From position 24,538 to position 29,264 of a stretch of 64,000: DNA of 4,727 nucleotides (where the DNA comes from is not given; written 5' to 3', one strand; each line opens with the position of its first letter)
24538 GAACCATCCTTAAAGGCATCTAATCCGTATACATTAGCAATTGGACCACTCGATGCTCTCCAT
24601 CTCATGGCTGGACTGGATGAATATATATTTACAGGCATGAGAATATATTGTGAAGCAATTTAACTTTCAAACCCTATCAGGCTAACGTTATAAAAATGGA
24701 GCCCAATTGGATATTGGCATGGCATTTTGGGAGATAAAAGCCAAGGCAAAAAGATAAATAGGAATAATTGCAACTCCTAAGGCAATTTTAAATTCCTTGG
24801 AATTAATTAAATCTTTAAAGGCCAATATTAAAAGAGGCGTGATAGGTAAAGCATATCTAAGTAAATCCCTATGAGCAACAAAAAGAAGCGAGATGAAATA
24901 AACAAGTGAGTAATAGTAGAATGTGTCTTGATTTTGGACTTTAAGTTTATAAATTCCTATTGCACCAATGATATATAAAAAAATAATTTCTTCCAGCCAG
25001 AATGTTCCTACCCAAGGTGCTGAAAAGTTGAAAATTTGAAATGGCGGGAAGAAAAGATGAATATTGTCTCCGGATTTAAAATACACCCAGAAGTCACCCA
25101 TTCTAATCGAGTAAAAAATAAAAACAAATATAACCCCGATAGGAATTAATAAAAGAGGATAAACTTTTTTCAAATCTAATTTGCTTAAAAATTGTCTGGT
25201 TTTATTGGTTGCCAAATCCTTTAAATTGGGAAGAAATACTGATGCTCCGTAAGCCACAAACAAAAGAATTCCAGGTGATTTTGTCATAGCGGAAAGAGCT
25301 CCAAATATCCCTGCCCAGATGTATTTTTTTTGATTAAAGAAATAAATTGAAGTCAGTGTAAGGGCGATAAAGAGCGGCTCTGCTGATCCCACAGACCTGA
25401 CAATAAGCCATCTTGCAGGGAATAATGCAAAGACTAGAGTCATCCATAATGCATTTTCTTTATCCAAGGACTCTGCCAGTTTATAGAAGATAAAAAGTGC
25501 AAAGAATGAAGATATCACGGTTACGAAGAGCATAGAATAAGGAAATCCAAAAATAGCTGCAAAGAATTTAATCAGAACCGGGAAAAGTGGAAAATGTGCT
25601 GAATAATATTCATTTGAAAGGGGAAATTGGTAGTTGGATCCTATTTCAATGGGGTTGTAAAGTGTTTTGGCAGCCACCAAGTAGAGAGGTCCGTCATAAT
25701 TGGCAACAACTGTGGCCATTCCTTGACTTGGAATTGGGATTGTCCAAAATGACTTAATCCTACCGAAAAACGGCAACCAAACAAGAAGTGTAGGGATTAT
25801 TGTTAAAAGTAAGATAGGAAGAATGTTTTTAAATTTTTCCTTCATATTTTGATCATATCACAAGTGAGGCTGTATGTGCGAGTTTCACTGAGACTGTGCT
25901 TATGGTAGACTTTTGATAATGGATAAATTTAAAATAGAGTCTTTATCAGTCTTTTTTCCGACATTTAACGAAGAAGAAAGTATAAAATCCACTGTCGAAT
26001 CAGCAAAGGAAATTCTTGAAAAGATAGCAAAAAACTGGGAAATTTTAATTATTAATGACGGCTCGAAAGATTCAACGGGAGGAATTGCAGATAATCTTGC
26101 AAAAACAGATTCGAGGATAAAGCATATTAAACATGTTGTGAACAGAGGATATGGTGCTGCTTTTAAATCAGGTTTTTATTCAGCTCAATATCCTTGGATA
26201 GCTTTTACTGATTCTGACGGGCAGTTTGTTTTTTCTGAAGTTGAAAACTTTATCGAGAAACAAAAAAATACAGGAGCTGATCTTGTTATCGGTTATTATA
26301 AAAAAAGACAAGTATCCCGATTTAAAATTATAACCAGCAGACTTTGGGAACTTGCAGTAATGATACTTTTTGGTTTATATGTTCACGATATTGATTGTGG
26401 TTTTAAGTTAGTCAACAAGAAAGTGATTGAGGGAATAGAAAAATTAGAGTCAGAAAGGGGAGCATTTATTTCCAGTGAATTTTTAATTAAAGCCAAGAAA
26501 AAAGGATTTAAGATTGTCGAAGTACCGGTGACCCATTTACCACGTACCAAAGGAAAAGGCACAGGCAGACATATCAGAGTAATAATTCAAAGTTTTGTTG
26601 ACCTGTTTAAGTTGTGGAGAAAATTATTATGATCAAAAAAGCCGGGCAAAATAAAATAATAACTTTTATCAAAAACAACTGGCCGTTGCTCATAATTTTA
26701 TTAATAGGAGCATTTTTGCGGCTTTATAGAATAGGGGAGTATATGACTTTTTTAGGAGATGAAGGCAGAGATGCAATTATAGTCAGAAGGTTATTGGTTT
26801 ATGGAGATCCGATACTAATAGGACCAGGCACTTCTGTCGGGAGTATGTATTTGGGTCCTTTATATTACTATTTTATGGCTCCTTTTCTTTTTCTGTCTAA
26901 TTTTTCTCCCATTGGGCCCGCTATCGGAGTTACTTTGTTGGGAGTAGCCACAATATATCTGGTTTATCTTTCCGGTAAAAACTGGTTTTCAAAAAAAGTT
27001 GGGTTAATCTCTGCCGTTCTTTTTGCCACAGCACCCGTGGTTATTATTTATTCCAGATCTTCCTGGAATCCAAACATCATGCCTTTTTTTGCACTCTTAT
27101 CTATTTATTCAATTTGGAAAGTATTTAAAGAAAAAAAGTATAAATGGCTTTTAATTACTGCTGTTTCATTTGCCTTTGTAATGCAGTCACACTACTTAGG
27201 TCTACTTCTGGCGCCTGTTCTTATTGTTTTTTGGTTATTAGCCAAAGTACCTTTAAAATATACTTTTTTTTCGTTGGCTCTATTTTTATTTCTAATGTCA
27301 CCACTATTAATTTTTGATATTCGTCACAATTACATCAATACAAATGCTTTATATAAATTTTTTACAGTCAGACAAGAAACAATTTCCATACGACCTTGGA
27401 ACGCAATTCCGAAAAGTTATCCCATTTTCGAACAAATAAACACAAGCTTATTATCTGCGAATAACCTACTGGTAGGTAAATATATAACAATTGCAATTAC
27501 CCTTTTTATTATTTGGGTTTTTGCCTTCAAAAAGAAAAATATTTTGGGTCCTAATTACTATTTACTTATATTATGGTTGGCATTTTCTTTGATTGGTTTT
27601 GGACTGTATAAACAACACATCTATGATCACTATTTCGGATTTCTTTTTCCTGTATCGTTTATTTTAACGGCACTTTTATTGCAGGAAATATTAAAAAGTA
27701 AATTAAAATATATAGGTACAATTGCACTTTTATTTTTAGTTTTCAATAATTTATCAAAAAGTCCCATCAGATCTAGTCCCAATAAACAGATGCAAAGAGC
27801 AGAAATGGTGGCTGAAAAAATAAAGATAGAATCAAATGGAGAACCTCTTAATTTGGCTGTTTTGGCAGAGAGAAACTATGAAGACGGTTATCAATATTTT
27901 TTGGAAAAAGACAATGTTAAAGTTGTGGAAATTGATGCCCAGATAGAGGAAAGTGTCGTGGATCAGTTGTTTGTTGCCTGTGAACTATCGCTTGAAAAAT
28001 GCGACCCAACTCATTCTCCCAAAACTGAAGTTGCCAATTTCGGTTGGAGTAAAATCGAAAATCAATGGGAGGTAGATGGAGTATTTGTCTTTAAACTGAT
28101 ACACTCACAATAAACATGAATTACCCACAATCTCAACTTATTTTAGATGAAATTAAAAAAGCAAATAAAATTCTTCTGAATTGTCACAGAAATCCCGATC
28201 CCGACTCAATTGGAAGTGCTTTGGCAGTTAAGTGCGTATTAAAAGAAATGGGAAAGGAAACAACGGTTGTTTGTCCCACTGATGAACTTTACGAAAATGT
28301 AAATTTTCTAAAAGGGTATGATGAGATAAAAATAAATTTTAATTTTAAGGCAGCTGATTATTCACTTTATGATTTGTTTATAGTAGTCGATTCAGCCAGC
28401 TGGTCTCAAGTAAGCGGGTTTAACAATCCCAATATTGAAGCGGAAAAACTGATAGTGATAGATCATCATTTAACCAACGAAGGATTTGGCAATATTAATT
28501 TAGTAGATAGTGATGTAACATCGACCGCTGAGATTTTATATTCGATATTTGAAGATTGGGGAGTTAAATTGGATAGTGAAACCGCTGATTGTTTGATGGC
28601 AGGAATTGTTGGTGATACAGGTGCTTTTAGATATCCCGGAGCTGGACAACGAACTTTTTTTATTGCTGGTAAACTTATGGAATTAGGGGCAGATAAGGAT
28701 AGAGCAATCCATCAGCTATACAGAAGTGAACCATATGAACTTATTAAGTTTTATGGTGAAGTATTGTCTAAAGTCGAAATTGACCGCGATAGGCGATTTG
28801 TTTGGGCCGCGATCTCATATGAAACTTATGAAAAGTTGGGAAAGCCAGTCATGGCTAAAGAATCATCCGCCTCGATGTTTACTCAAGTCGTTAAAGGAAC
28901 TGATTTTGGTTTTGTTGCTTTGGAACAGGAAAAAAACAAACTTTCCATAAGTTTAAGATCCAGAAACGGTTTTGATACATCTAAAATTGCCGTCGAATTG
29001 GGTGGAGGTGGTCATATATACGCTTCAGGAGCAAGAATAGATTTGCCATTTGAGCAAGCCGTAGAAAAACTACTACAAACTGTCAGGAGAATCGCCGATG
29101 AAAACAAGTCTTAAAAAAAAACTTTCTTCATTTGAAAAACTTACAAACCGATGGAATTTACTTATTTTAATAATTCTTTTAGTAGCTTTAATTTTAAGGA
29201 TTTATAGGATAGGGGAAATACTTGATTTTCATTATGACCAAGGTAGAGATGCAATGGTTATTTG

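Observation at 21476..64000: Massive expansion of GT-C (PMT_2/ArnT/YfhO/GT87-like) membrane glycosyltransferases, together with Dpm1-like donors, flippase, methyltransferases and esterase: a candidate elaborate envelope or protein glycosylation system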

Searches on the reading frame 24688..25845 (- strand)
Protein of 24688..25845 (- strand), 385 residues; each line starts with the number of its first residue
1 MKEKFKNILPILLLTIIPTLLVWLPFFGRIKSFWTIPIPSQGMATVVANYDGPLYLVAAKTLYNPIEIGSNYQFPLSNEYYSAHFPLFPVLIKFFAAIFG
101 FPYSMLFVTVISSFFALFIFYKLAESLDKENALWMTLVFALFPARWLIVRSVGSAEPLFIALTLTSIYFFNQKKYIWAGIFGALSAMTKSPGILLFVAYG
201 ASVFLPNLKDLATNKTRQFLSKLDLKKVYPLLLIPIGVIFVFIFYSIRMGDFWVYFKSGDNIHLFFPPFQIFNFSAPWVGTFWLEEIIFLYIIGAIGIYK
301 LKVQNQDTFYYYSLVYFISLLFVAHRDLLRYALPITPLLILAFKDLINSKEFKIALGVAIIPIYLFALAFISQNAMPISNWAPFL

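Call 3: search_protein_families(library=pfam, proteins=[window:24688-25845:-], max_evalue=0.01)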
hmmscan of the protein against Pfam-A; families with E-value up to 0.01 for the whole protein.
window:24688-25845:- (385 aa): 0 families

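Call 18: search_protein_families(library=ncbifam, proteins=[window:24688-25845:-], max_evalue=0.1)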
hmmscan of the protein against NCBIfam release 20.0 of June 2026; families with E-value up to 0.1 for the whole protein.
window:24688-25845:- (385 aa): 1 family
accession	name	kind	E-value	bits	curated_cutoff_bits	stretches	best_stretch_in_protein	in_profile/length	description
NF046093.1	AZOBR_p60025_fam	subfamily_domain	7.8e-15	54.7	150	1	21-205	22-213/232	AZOBR_p60025 family cell surface glycopolymer formation protein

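Call 20: search_solved_structures(query=window:24688-25845:-, max_evalue=10)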
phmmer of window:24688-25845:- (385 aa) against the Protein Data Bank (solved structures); distinct sequences matched with E-value up to 10: 0.

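Call 70: find_homologous_proteins(query=window:24688-25845:-, max_evalue=0.001)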
Query window:24688-25845:- (385 aa): 2408 proteins with E <= 0.001 among 8000 candidates; the best 120 are listed.
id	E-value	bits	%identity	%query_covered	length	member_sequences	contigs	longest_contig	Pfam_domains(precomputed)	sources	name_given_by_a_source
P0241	7.9e-246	834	100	100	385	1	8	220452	-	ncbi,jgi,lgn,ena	-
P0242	2.3e-217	740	86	100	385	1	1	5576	-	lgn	-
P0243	6.5e-195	666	76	100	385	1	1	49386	-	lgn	-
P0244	5.4e-186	637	75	98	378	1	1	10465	-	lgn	-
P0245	7.1e-186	637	73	100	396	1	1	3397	-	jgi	jgi:Gpi18-like mannosyltransferase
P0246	4.5e-168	578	69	96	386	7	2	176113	-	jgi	jgi:hypothetical protein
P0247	7.4e-168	577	66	100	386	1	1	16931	-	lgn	-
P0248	1.1e-167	577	69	96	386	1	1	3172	-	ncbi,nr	ncbi:MAG: hypothetical protein Q7T59_02845 [Candidatus Woesebacteria bacterium]|nr:hypothetical prot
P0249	5.1e-167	575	67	99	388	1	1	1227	-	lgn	-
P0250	1.2e-163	563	68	95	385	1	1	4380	-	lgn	-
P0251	4.2e-163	562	65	99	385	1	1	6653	-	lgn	-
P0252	1.1e-162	560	65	100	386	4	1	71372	-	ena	-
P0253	1.4e-162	560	65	100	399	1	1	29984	-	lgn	-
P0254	1.5e-162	560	65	100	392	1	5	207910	-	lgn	-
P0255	7.0e-162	558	66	94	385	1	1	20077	-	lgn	-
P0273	2.2e-155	536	65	100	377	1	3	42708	PF13231.13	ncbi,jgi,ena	-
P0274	2.3e-155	536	64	99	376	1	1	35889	PF13231.13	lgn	-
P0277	9.5e-155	534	66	99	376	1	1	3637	PF13231.13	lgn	-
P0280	1.5e-154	533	64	97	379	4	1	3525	PF13231.13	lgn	-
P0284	4.8e-154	532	66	97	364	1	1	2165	PF13231.13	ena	-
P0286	7.4e-154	531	65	95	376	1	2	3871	PF13231.13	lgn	-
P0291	5.6e-152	525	63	94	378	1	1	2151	PF13231.13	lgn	-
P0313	1.9e-149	517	63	94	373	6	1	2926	PF13231.13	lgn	-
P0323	1.0e-147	511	59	100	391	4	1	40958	PF13231.13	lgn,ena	-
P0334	3.4e-147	509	60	100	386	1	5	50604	PF13231.13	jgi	-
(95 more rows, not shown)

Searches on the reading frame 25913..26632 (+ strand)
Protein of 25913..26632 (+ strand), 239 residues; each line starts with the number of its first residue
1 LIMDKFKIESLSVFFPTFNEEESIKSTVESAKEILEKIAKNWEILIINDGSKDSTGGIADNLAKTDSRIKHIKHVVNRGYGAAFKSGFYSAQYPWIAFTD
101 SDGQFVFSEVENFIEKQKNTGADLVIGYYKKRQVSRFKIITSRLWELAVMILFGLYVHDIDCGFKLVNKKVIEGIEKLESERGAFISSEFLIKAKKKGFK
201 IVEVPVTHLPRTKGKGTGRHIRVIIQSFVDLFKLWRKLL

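Call 3: search_protein_families(library=pfam, proteins=[window:25913-26632:+], max_evalue=0.01)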
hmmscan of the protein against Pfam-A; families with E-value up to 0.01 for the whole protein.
window:25913-26632:+ (239 aa): 2 families
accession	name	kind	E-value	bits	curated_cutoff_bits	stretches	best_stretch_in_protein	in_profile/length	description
PF00535.33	Glycos_transf_2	-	1.8e-30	106.5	23.3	1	12-173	1-165/168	Glycosyl transferase family 2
PF10111.15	Glyco_tranf_2_2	-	0.0051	16.8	27.3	1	13-112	2-101/276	Glycosyltransferase like family 2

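Call 43: search_solved_structures(query=window:25913-26632:+, max_evalue=0.001)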
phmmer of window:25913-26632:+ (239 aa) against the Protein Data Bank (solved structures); distinct sequences matched with E-value up to 0.001: 17.
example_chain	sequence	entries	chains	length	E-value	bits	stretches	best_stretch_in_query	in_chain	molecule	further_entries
9bhc_C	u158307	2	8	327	3.3e-17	66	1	4-224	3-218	Undecaprenyl-phosphate 4-deoxy-4-formamido-L-arabinose transferase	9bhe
8vxh_A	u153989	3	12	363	3.7e-17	65.8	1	3-224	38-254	Undecaprenyl-phosphate 4-deoxy-4-formamido-L-arabinose transferase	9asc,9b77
9hwj_A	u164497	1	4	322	2.5e-14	56.6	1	7-224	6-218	Undecaprenyl-phosphate 4-deoxy-4-formamido-L-arabinose transferase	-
5hea_A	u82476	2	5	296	2.9e-12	49.8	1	9-129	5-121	Putative glycosyltransferase (GalT1)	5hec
5eke_A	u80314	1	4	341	8.1e-10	41.8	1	10-192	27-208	Uncharacterized glycosyltransferase sll0501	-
5ekp_C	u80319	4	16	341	8.2e-10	41.8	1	10-192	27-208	Uncharacterized glycosyltransferase sll0501 | Glycosyltransferase sll0501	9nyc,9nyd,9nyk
9nye_A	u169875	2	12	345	8.5e-10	41.7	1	10-192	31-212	Glycosyltransferase sll0501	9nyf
2z86_A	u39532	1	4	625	1.5e-07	34.4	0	7-102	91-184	Chondroitin synthase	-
2z87_A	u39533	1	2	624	1.5e-07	34.4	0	7-102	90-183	Chondroitin synthase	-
6h1j_A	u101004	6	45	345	5.6e-06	29.3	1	7-131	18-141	Probable ss-1,3-N-acetylglucosaminyltransferase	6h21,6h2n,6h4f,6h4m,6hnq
3bcv_A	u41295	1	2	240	5.7e-06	29.2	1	9-109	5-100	Putative glycosyltransferase protein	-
3l7j_A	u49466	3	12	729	9.5e-06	28.5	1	10-122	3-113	Teichoic acid biosynthesis protein F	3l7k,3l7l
3l7m_A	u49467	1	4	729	9.5e-06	28.5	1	10-122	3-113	Teichoic acid biosynthesis protein F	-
3l7i_A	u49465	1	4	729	9.5e-06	28.5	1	10-122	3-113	Teichoic acid biosynthesis protein F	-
6p61_A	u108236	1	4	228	5.8e-05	25.9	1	7-116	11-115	Glycosyltransferase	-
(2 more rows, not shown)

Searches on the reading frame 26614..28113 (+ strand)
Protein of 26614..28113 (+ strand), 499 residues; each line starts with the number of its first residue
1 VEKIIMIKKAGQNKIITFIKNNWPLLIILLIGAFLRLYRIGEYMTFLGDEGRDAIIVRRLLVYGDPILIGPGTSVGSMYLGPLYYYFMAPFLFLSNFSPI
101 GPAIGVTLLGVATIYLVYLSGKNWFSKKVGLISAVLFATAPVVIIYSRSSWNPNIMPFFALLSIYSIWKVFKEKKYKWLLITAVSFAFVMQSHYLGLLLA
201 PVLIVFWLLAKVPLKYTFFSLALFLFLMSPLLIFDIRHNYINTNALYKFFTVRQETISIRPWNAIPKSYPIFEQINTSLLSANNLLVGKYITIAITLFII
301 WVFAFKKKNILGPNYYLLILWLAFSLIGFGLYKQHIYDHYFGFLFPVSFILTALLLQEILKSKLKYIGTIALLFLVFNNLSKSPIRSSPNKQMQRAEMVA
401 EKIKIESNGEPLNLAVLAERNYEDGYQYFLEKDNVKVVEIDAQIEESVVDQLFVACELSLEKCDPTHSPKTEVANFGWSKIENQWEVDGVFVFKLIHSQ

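Call 3: search_protein_families(library=pfam, proteins=[window:26614-28113:+], max_evalue=0.01)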
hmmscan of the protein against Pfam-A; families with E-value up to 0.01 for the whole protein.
window:26614-28113:+ (499 aa): 2 families
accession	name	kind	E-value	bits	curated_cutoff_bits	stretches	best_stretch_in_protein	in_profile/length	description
PF13231.12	PMT_2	-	2.6e-12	47.7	26.1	1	82-233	4-159/160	Dolichyl-phosphate-mannose-protein mannosyltransferase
PF02366.24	PMT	-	7.2e-08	32.7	22.7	1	91-210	74-201/245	Dolichyl-phosphate-mannose-protein mannosyltransferase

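Call 51: search_solved_structures(query=A1, max_evalue=0.01)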
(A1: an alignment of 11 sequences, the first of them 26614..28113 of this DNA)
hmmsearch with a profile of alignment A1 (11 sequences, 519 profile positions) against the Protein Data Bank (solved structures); distinct sequences matched with E-value up to 0.01: 1.
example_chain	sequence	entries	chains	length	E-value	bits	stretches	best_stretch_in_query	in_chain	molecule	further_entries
5ezm_A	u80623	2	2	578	3.8e-05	25.8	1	17-201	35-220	4-amino-4-deoxy-L-arabinose transferase or related glycosyltransferases of PMT family | 4-amino-4-deoxy-L-arabinose (L-Ara4N) transferase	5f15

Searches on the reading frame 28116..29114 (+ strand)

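Call 3: search_protein_families(library=pfam, proteins=[window:28116-29114:+], max_evalue=0.01)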
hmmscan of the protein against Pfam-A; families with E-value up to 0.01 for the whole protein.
window:28116-29114:+ (332 aa): 2 families
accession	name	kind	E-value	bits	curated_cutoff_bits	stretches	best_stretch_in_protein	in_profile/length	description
PF01368.27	DHH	-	2.7e-20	73.4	28.1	1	18-164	1-125/125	DHH family, N-terminal domain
PF02272.25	DHHA1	-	1.3e-09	38.9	25.9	1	265-327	34-100/102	DHHA1 domain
